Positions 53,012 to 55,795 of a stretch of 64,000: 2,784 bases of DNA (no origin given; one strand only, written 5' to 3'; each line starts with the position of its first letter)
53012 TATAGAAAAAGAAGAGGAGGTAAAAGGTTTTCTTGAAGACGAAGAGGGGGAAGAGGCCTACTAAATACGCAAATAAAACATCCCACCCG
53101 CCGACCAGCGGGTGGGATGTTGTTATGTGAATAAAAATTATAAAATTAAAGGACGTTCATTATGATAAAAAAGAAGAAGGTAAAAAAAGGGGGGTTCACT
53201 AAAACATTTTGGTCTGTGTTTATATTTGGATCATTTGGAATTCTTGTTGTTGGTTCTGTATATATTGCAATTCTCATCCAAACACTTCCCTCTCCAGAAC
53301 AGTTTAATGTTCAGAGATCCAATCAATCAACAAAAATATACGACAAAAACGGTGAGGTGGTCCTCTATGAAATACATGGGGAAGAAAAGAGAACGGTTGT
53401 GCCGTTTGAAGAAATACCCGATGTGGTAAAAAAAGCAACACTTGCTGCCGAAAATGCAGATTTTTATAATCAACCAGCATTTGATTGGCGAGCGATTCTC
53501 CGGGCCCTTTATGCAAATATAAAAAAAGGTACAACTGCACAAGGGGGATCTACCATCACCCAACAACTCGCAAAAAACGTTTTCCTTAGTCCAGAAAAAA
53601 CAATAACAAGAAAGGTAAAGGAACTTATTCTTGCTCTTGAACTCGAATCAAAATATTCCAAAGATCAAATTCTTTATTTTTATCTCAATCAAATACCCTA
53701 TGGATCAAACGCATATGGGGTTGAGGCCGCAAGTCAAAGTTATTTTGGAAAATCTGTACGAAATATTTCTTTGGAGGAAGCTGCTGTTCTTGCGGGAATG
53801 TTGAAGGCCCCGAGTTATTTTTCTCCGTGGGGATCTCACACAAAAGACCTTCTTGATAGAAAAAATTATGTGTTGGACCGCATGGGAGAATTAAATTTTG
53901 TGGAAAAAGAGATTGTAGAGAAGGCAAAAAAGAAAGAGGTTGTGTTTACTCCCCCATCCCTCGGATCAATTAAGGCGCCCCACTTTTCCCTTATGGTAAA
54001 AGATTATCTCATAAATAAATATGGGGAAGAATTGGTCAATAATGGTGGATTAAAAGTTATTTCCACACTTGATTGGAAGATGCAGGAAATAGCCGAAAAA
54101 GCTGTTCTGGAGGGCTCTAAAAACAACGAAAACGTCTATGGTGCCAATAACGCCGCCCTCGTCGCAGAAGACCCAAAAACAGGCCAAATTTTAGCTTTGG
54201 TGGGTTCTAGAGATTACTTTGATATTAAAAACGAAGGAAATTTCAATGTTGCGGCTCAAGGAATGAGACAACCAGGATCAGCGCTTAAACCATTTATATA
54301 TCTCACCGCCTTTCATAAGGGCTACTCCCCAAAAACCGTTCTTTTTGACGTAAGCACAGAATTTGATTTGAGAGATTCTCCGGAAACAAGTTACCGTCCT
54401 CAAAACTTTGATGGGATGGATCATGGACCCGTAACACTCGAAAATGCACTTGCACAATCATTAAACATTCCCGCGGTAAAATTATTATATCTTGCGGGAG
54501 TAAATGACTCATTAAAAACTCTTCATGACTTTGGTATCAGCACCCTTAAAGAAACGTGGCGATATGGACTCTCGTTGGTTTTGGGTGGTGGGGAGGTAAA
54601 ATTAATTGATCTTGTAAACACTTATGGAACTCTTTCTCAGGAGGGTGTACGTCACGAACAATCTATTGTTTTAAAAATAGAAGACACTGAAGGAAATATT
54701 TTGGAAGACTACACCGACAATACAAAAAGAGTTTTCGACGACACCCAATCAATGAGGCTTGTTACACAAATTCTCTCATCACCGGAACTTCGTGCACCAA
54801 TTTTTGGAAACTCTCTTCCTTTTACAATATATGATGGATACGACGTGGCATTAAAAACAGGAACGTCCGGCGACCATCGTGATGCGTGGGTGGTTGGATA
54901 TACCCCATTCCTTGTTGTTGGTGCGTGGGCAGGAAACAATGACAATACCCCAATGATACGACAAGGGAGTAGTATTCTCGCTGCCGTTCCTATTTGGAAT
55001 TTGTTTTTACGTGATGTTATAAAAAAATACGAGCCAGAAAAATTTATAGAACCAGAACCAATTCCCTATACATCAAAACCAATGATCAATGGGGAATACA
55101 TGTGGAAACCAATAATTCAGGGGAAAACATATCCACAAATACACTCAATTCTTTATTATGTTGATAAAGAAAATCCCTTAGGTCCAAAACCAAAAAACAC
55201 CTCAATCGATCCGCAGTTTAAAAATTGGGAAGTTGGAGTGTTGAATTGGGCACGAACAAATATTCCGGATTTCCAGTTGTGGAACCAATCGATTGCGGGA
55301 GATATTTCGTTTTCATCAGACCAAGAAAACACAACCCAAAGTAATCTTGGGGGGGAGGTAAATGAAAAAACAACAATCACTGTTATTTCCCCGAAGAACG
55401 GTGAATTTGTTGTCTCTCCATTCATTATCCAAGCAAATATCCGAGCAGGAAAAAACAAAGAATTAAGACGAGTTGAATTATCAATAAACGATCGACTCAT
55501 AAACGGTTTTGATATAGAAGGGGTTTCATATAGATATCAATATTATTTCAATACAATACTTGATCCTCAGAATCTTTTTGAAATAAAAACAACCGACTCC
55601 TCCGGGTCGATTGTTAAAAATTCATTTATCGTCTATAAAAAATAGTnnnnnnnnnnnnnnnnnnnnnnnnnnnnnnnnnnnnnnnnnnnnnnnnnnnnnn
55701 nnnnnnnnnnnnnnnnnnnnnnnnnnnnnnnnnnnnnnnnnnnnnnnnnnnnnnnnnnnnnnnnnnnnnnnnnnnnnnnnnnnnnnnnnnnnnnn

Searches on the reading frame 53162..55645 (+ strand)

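Call 51: search_protein_families(library=pfam, proteins=[window:53162-55645:+], max_evalue=0.00001)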
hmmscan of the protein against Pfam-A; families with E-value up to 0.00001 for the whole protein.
window:53162-55645:+ (827 aa): 2 families
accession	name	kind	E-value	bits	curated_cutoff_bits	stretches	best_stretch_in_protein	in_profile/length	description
PF00912.28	Transgly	-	2.3e-64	216.5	27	1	67-241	4-177/178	Transglycosylase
PF00905.27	Transpeptidase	-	2.3e-20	73.4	22.1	1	332-582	2-266/299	Penicillin binding protein transpeptidase domain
